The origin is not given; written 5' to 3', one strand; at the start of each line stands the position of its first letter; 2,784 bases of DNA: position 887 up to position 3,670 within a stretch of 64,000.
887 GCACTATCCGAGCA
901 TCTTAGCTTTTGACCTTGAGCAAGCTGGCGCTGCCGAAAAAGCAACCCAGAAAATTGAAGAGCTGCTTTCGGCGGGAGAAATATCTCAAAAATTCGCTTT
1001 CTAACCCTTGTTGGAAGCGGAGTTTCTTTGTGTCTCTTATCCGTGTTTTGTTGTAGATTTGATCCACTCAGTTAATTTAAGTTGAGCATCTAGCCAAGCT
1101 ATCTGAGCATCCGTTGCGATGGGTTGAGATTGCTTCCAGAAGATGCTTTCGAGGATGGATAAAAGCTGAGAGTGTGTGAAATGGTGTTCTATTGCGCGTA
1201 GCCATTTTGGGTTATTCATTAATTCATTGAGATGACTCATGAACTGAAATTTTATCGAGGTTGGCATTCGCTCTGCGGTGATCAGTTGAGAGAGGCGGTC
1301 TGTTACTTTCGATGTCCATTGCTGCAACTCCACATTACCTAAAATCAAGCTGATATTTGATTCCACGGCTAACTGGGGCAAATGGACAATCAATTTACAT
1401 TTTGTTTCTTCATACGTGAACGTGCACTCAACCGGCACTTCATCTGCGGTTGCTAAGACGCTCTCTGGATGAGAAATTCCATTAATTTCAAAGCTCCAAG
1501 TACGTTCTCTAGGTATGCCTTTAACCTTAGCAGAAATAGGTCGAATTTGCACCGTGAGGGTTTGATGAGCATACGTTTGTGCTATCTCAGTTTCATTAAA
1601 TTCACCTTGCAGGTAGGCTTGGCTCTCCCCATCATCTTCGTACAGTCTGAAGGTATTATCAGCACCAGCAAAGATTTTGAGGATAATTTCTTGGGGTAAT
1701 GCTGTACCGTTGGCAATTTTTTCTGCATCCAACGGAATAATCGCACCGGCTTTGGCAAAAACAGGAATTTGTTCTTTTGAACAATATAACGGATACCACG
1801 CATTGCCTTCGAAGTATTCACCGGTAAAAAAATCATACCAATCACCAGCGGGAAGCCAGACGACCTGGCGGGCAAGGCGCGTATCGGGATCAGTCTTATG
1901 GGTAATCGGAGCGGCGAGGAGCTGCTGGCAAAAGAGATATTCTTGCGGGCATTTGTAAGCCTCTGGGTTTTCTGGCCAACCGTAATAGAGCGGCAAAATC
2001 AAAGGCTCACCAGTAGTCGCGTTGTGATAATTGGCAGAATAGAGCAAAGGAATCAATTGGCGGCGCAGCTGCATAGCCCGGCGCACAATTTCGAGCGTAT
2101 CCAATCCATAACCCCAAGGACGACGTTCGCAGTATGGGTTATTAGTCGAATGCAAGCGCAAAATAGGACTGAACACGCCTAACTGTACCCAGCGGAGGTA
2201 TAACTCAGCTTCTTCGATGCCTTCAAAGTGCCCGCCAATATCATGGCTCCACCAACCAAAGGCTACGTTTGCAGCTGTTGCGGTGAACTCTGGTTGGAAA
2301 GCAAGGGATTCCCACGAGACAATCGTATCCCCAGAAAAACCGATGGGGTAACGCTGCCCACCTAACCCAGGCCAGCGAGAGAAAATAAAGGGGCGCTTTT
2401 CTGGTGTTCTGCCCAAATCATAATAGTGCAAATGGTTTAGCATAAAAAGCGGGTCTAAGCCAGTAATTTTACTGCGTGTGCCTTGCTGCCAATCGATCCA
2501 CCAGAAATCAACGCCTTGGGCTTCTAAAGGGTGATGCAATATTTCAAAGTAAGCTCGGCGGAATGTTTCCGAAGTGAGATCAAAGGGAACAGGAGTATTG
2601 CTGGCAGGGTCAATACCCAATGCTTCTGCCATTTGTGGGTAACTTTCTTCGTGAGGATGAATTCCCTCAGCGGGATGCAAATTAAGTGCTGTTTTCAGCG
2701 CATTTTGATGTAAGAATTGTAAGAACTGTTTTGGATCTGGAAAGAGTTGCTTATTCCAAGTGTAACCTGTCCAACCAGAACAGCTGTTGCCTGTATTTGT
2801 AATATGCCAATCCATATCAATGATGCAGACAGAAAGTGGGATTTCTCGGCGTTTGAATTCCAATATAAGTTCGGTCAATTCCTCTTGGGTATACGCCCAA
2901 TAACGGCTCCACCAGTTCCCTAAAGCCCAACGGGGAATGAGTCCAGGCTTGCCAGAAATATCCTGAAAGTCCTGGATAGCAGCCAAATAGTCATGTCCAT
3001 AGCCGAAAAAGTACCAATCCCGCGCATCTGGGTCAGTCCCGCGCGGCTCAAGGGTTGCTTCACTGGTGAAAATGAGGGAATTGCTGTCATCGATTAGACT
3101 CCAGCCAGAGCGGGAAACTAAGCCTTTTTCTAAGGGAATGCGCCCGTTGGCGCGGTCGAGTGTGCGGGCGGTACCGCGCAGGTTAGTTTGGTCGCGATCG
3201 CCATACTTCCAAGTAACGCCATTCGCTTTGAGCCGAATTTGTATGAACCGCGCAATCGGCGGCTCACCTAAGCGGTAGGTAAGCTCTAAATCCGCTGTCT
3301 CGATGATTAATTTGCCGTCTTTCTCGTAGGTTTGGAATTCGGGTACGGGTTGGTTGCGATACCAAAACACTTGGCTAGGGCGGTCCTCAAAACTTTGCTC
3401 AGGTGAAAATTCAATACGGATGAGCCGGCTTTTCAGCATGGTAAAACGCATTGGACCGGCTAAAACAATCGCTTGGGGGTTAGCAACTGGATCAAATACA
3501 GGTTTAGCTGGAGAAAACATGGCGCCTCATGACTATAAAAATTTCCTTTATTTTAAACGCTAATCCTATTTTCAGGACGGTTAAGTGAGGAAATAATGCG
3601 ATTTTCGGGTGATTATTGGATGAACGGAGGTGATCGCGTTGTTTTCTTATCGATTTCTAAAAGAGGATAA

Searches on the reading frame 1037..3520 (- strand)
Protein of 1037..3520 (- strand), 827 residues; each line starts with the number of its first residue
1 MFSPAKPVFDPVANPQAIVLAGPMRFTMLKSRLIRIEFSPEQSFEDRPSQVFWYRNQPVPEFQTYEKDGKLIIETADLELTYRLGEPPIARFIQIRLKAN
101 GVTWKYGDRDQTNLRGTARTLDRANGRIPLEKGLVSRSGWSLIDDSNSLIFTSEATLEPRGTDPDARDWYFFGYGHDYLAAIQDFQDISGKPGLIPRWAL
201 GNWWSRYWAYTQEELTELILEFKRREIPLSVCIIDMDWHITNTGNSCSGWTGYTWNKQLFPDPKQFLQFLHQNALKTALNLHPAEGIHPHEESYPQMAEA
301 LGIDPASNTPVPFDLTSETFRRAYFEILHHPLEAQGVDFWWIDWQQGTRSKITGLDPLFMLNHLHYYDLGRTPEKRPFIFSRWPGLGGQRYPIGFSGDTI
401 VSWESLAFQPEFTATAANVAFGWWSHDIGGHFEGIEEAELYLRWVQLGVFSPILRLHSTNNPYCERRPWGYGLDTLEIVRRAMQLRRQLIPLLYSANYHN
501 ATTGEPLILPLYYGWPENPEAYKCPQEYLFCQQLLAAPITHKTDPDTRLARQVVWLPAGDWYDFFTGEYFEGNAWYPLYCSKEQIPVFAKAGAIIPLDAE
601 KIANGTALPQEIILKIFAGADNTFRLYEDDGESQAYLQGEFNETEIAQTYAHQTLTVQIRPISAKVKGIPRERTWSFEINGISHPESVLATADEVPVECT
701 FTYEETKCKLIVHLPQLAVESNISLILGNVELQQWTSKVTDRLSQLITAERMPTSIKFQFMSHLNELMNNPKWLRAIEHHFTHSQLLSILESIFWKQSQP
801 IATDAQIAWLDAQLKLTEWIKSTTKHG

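Call 76: find_encoding_contigs(protein=window:1037-3520:-, flank=10000, max_places=1)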
Protein window:1037-3520:- (827 aa): no gene with exactly this product is on record in the collection.
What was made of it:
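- Tried and rejected: One look-up failed on an exact-match requirement (call 76).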
